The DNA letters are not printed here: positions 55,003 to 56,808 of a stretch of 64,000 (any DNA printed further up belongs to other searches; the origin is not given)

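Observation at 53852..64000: Eleven-gene, translationally coupled lipid-acylation/salvage operon with no match to a pathway I recognise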

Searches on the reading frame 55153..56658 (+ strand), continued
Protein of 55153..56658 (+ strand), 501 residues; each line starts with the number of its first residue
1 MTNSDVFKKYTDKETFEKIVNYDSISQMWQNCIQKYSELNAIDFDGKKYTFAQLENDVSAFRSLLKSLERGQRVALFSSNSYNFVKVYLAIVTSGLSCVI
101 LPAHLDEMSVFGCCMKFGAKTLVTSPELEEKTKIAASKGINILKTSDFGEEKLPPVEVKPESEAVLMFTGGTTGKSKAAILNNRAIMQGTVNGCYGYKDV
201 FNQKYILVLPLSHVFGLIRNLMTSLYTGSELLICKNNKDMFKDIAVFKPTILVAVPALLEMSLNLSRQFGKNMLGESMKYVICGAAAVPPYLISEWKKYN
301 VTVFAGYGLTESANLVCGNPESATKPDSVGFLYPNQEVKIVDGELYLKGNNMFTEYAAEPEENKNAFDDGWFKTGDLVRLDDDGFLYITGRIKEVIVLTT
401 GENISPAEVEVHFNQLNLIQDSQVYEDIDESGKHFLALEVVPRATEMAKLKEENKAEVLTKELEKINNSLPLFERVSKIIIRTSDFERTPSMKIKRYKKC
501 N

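Call 20: search_protein_families(library=pfam, proteins=[L041:14644-16011:+, L041:11732-12751:+, L041:6770-8683:+, L041:20652-21212:+, L041:5616-6614:+, L041:4244-5464:+, L041:18627-19526:+, L041:19516-20631:+], max_evalue=0.01)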
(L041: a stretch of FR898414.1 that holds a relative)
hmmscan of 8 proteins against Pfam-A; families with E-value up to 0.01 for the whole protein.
L041:14644-16011:+ (455 aa): 2 families
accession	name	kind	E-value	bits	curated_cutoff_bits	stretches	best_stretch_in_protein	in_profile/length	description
PF13347.12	MFS_2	-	1.1e-29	103.8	27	1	60-407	33-383/427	MFS/sugar transport protein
PF07690.21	MFS_1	-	2e-12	47.2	33.4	1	75-385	44-341/347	Major Facilitator Superfamily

L041:11732-12751:+ (339 aa): 3 families
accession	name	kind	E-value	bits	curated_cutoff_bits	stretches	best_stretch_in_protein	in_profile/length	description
PF04970.19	LRAT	-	1.4e-18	67.8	24.3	1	7-119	2-119/120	Lecithin retinol acyltransferase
PF01648.25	ACPS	-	1.5e-06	28.6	25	1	230-285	2-65/111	4'-phosphopantetheinyl transferase superfamily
PF05903.20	Peptidase_C97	-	0.0074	16.6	29.2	0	85-117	88-120/151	PPPDE putative peptidase domain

L041:6770-8683:+ (637 aa): 3 families
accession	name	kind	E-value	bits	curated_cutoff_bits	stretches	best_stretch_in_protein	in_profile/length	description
PF00501.34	AMP-binding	-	4.1e-35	121.7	29.9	1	53-394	18-370/384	AMP-binding enzyme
PF00550.31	PP-binding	-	1.3e-09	38.6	20.8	1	566-633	1-67/67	Phosphopantetheine attachment site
PF23562.2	AMP-binding_C_3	-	0.0002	22.2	20.8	1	441-542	1-112/124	AMP-binding enzyme C-terminal domain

L041:20652-21212:+ (186 aa): 0 families

L041:5616-6614:+ (332 aa): 10 families
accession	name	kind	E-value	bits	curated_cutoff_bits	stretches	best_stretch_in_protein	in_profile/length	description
PF07479.19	NAD_Gly3P_dh_C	-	7.1e-47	159.6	25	1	182-319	1-139/142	NAD-dependent glycerol-3-phosphate dehydrogenase C-terminus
PF01210.29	NAD_Gly3P_dh_N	-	1.4e-43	149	23.1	1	3-162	1-157/158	NAD-dependent glycerol-3-phosphate dehydrogenase N-terminus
PF20618.3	GPD_NAD_C_bact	-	1.5e-14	54.7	27.6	1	242-307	1-66/66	Bacterial GPD, NAD-dependent C-terminal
PF02558.23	ApbA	-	2.8e-11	43.7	22.2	1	4-110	1-104/150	Ketopantoate reductase PanE/ApbA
PF03807.23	F420_oxidored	-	2.4e-08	34.9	21.6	1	4-106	2-92/94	NADP oxidoreductase coenzyme F420-dependent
PF03721.20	UDPG_MGDP_dh_N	-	1.9e-07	31.3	27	1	3-82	2-86/187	UDP-glucose/GDP-mannose dehydrogenase family, NAD binding domain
PF02153.23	PDH_N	-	0.00049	20.1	26.5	1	69-106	42-79/154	Prephenate dehydrogenase, nucleotide-binding domain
PF03446.21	NAD_binding_2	-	0.00062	20.2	21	1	3-108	1-95/161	NAD binding domain of 6-phosphogluconate dehydrogenase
PF07991.19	KARI_N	-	0.001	19.1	20.6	1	2-110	5-98/165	Acetohydroxy acid isomeroreductase, NADPH-binding domain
PF02737.24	3HCDH_N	-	0.0044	17.4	22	1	4-41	2-39/180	3-hydroxyacyl-CoA dehydrogenase, NAD binding domain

L041:4244-5464:+ (406 aa): 4 families
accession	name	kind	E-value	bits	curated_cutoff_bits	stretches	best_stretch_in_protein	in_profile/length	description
PF13350.11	Y_phosphatase3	-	2.9e-29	103.2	22.2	1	171-404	2-239/240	Tyrosine phosphatase family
PF03162.18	Y_phosphatase2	-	1.8e-06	28.1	27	1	205-355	18-157/165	Tyrosine phosphatase family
PF22741.1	PTP-NADK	-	0.00057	19.8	27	1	224-305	53-124/163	DSP-PTPase phosphatase fused to NAD+ Kinase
PF00782.25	DSPc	-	0.0031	17.7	33.5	0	214-306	13-91/133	Dual specificity phosphatase, catalytic domain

L041:18627-19526:+ (299 aa): 3 families
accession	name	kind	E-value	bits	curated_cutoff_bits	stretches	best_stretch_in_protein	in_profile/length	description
PF01522.26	Polysacc_deac_1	-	3.2e-20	72.8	23.1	1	43-145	19-121/124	Polysaccharide deacetylase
PF11959.13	DUF3473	-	3e-11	43.8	29.6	1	178-285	27-128/130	Domain of unknown function (DUF3473)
PF10096.14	DUF2334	-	6.5e-06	26.3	26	1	67-244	40-191/203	Uncharacterized protein conserved in bacteria (DUF2334)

L041:19516-20631:+ (371 aa): 5 families
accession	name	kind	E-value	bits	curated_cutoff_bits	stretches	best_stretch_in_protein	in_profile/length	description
PF12146.15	Hydrolase_4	-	4.4e-19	69.2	27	1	99-206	2-110/239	Serine aminopeptidase, S33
PF00561.26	Abhydrolase_1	-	1.7e-08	34.9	25.8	1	103-217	2-114/245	alpha/beta hydrolase fold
PF12697.13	Abhydrolase_6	-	4.1e-06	28.1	26.3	1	104-210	1-101/217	Alpha/beta hydrolase family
PF00326.27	Peptidase_S9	-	0.0017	18.3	22.6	1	174-274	65-160/213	Prolyl oligopeptidase family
PF02129.25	Peptidase_S15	-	0.0029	17.8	23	0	99-217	46-141/262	X-Pro dipeptidyl-peptidase (S15 family)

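Call 24: search_solved_structures(query=window:55153-56658:+, max_evalue=1e-20)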
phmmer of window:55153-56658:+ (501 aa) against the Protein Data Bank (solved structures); distinct sequences matched with E-value up to 1e-20: 16.
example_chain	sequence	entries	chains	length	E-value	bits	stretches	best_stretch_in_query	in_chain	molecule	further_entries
5ie0_A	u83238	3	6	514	9.6e-32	113.5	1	22-443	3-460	Oxalate--CoA ligase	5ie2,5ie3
3r44_A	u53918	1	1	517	4.1e-28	101.6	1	68-412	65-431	fatty acyl CoA synthetase FADD13 (FATTY-ACYL-CoA SYNTHETASE)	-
5x8f_A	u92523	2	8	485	1.1e-27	100.2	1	38-411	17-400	2-succinylbenzoate--CoA ligase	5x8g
5buq_A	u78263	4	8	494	1.1e-27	100.1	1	38-411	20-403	2-succinylbenzoate--CoA ligase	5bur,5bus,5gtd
8wev_A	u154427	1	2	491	5.6e-26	94.5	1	40-411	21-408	Feruloyl-CoA Synthetase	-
8weu_A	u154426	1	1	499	5.9e-26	94.4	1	40-411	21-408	Fatty-acyl-CoA synthase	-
6qjz_A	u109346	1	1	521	7e-26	94.2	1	129-411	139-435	oxalyl CoA-synthetase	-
4gxq_A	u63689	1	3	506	9e-26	93.8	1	48-446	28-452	Malonyl CoA synthetase, Benzoate-CoA ligase Chimeric protein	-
4gxr_A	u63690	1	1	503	2.9e-25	92.2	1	48-424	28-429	Malonyl CoA synthetase, Benzoate-CoA ligase Chimeric protein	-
4fuq_A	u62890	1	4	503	4e-25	91.7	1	48-422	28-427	Malonyl CoA synthetase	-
4fut_A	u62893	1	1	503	4.1e-25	91.7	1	48-423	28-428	Malonyl CoA synthetase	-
3ipl_A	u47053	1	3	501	8.2e-23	84.1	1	164-430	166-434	2-succinylbenzoate--CoA ligase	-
8r2q_A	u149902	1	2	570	3e-22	82.2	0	154-413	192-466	Probable fatty-acid-CoA ligase FadD5 (Fatty-acid-CoA synthetase) (Fatty-acid-CoA synthase)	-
8r2r_A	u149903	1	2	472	3.5e-22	82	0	154-410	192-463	Probable fatty-acid-CoA ligase FadD5 (Fatty-acid-CoA synthetase) (Fatty-acid-CoA synthase)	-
5zrn_A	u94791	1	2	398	3.9e-22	81.9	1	68-391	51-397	Long-chain-fatty-acid--CoA ligase FadD13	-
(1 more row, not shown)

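Call 32: search_protein_families(library=pfam, proteins=[L008:16971-17567:+, L013:18669-19247:+, L005:8378-9307:+, L002:16122-16700:+, L002:16709-17440:+, L002:17511-17804:+, L002:17914-18744:-, L005:5758-7497:-, L014:17847-18449:+], max_evalue=0.01)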
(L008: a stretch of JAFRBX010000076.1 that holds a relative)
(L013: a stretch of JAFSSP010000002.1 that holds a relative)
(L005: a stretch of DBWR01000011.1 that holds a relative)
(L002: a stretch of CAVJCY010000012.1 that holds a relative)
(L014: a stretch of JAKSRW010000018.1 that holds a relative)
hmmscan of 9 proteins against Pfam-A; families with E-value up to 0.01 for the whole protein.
L008:16971-17567:+ (198 aa): 7 families
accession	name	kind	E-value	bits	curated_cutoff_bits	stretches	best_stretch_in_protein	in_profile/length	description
PF13240.11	Zn_Ribbon_1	-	9.8e-07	28.8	25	1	3-23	2-22/23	zinc-ribbon domain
PF13828.11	DUF4190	-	1.3e-06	28.5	35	1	102-168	1-62/62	Domain of unknown function (DUF4190)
PF12773.13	DZR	-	2.1e-05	25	27.3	1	3-23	1-21/45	Double zinc ribbon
PF09297.16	Zn_ribbon_NUD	-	0.0022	18.1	24.8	0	14-24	3-13/32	NADH pyrophosphatase zinc ribbon domain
PF18912.6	DZR_2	-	0.0075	16.5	27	0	2-26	23-48/56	Double zinc ribbon domain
PF10571.15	UPF0547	-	0.0091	16.6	29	0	3-21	3-21/26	Uncharacterised protein family UPF0547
PF17032.10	Zn_ribbon_15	-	0.0099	17.1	28.9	0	2-21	54-73/73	zinc-ribbon family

L013:18669-19247:+ (192 aa): 7 families
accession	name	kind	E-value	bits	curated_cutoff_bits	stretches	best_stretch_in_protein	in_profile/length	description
PF13240.11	Zn_Ribbon_1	-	1.3e-09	38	25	1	5-26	1-22/23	zinc-ribbon domain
PF12773.13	DZR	-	2.5e-05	24.8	27.3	1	4-24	25-45/45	Double zinc ribbon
PF13248.11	Zn_ribbon_3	-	3.1e-05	23.7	27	1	6-25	5-24/26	zinc-ribbon domain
PF24460.1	DUF7575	-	0.0006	19.6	28.5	1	6-27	6-27/28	Domain of unknown function (DUF7575)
PF08271.17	Zn_Ribbon_TF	-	0.003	17.5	29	0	5-16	21-32/43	TFIIB zinc-binding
PF14803.11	Zn_ribbon_Nudix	-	0.0057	17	25.6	0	19-27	2-10/34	Nudix N-terminal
PF17032.10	Zn_ribbon_15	-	0.008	17.4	28.9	1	4-24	53-73/73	zinc-ribbon family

L005:8378-9307:+ (309 aa): 9 families
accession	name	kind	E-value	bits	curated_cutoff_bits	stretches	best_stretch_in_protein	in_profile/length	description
PF20434.5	BD-FAE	-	5.8e-26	91.8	26.8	1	69-261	9-214/215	BD-FAE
PF07859.19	Abhydrolase_3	-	4.2e-13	50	25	1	103-281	28-208/210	alpha/beta hydrolase fold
PF00326.27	Peptidase_S9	-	3e-11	43.7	22.6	1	193-304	95-208/213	Prolyl oligopeptidase family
PF01738.24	DLH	-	2.6e-08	34.2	21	1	234-287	141-194/217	Dienelactone hydrolase family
PF12146.15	Hydrolase_4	-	1.8e-05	24.6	27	0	232-280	187-233/239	Serine aminopeptidase, S33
PF02230.22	Abhydrolase_2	-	9.4e-05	22.8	23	0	77-161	45-119/217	Phospholipase/Carboxylesterase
PF12697.13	Abhydrolase_6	-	0.00039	21.6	26.3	1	76-281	1-205/217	Alpha/beta hydrolase family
PF03583.20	LIP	-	0.0011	18.8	23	0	204-279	185-259/286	Secretory lipase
PF03959.19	FSH1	-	0.0065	16.6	21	0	97-269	70-190/211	Serine hydrolase (FSH1)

L002:16122-16700:+ (192 aa): 1 family
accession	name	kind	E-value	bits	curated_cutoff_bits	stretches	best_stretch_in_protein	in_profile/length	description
PF13240.11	Zn_Ribbon_1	-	0.0028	17.9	25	1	2-20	1-19/23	zinc-ribbon domain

L002:16709-17440:+ (243 aa): 1 family
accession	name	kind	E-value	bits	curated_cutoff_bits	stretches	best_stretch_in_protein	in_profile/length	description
PF00535.33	Glycos_transf_2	-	1.4e-15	58.1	23.3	1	11-158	2-151/168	Glycosyl transferase family 2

L002:17511-17804:+ (97 aa): 0 families

L002:17914-18744:- (276 aa): 1 family
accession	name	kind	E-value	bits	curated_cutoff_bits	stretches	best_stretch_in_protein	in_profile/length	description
PF00860.26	Xan_ur_permease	-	8.6e-41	140.4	27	1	2-240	173-385/389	Permease family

L005:5758-7497:- (579 aa): 3 families
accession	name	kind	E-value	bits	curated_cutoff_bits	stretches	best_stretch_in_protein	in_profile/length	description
PF00664.28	ABC_membrane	-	8.3e-46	157.3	28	1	23-292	2-273/274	ABC transporter transmembrane region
PF00005.33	ABC_tran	-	2.1e-35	122.8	25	1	355-504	1-137/137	ABC transporter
PF02463.25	SMC_N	-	5e-08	33.1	40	1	443-547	121-212/220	RecF/RecN/SMC N terminal domain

L014:17847-18449:+ (200 aa): 5 families
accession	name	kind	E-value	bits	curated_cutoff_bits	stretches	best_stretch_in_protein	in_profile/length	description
PF13240.11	Zn_Ribbon_1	-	1.2e-07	31.8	25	1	3-23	2-22/23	zinc-ribbon domain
PF13248.11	Zn_ribbon_3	-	3.8e-05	23.4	27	1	3-22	5-24/26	zinc-ribbon domain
PF12773.13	DZR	-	0.00061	20.3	27.3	1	3-24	1-22/45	Double zinc ribbon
PF05191.20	ADK_lid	-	0.0074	16.6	26.6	0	16-32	3-19/36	Adenylate kinase, active site lid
PF01708.21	Gemini_mov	-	0.01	16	25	1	97-163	14-83/92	Geminivirus putative movement protein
